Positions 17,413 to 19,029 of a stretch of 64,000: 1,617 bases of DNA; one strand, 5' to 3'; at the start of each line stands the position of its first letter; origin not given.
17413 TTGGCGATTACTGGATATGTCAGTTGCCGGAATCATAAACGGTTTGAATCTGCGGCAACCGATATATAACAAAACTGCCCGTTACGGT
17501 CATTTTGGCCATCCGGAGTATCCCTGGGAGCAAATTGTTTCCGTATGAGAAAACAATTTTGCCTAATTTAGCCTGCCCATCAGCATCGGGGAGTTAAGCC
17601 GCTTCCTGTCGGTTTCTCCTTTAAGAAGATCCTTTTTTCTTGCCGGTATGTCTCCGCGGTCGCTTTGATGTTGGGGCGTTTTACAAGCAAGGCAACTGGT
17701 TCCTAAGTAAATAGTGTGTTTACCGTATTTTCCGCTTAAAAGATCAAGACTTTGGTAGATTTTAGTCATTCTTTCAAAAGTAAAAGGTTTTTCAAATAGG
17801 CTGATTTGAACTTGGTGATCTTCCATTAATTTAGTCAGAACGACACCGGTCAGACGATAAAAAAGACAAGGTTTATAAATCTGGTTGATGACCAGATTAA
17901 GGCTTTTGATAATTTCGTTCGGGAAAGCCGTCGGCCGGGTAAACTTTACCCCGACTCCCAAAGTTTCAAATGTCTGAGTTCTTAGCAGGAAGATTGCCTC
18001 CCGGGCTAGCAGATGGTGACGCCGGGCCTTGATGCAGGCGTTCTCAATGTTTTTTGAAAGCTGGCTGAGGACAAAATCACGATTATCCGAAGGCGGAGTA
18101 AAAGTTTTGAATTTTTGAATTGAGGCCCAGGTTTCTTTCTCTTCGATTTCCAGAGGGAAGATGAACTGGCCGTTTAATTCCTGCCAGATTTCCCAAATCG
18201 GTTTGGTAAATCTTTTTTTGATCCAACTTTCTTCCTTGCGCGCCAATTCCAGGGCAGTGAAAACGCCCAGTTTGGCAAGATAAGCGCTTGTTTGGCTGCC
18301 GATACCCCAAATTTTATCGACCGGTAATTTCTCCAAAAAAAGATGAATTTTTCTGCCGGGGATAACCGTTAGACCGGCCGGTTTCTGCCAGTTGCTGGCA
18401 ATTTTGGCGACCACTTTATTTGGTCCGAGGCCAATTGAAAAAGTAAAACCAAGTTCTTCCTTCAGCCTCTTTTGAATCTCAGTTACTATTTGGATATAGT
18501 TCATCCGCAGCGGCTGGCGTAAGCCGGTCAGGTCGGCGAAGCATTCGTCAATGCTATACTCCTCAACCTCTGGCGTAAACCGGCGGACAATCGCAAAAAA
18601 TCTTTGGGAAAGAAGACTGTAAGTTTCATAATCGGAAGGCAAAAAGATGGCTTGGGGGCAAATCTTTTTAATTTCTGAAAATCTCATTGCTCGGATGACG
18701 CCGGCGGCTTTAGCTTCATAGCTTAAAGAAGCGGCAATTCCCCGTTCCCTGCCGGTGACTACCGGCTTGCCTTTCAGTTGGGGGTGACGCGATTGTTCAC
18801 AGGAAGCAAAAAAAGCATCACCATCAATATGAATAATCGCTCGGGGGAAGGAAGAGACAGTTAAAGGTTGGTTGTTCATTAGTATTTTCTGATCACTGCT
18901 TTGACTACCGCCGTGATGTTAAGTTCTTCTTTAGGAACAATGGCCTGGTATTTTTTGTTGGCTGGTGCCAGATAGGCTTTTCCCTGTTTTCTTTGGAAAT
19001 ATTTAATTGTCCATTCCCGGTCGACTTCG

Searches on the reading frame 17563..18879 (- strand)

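Call 37: search_protein_families(library=pfam, proteins=[window:17563-18879:-], max_evalue=0.00001)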
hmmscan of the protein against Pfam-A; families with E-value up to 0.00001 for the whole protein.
window:17563-18879:- (438 aa): 3 families
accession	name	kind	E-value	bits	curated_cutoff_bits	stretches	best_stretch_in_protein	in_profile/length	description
PF00817.25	IMS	-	2e-47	161.3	23.2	1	18-163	1-148/148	impB/mucB/samB family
PF11799.13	IMS_C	-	3.7e-09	37.4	20.7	1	253-361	3-109/109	impB/mucB/samB family C-terminal domain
PF11798.14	IMS_HHH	-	2.2e-06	28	24.4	1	179-206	5-32/32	IMS family HHH motif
